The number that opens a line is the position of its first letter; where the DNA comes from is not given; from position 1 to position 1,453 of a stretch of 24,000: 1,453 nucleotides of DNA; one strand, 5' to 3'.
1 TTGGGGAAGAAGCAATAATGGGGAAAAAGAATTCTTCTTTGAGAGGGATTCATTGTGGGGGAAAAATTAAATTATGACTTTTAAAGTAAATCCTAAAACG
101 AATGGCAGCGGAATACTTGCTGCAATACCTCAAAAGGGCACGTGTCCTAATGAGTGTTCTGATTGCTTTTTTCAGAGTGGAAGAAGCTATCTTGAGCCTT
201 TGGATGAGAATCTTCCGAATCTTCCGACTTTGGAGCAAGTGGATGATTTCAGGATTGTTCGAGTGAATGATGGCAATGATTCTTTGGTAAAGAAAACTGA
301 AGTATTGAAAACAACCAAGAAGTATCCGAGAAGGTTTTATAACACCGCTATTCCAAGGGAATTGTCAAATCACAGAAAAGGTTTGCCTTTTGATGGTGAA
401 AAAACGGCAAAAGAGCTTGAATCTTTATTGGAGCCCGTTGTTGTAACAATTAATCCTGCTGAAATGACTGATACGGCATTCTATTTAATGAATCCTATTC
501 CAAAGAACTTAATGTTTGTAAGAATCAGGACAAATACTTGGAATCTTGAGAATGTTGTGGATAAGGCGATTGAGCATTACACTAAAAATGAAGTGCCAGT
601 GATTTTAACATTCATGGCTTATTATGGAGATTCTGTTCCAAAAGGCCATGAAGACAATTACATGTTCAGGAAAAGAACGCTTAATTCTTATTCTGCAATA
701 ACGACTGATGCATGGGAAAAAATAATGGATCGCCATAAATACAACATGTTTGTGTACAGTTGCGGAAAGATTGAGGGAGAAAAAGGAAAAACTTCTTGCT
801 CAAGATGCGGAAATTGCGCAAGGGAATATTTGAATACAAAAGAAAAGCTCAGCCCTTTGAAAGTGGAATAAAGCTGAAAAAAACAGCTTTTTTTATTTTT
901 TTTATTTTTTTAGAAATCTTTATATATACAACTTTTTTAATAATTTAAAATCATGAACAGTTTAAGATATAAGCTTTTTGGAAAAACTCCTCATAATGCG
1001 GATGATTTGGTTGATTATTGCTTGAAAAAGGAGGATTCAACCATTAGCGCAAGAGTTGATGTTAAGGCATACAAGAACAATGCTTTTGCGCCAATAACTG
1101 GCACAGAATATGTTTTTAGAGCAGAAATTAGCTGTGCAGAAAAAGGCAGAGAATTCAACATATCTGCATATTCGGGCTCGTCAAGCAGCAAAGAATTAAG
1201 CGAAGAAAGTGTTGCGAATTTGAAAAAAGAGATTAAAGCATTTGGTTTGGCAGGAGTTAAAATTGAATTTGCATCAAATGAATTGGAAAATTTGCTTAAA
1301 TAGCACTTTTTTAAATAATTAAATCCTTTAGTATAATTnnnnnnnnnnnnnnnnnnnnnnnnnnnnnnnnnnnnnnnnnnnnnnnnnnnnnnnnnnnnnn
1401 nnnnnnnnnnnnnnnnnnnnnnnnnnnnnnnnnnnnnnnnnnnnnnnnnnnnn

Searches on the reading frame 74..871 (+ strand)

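Call 34: search_protein_families(library=pfam, proteins=[window:74-871:+], max_evalue=0.01)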
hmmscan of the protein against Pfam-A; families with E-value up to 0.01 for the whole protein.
window:74-871:+ (265 aa): 0 families

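Call 61: search_protein_families(library=ncbifam, proteins=[window:74-871:+], max_evalue=1)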
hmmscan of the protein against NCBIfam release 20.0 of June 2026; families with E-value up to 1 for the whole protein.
window:74-871:+ (265 aa): 1 family
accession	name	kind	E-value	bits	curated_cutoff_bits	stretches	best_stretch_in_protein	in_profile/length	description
NF000033.1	vanT-L-mem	exception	0.079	12.3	675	1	110-188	29-100/329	serine racemase VanT-L membrane subunit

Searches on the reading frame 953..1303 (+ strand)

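Call 34: search_protein_families(library=pfam, proteins=[window:953-1303:+], max_evalue=0.01)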
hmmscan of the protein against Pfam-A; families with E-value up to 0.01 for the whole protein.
window:953-1303:+ (116 aa): 0 families

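Call 61: search_protein_families(library=ncbifam, proteins=[window:953-1303:+], max_evalue=1)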
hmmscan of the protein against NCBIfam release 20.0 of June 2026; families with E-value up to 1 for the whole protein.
window:953-1303:+ (116 aa): 1 family
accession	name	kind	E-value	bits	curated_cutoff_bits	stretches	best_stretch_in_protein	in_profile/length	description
NF005242.0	PRK06752.1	equivalog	0.057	13.6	189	1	15-67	57-108/112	single-stranded DNA-binding protein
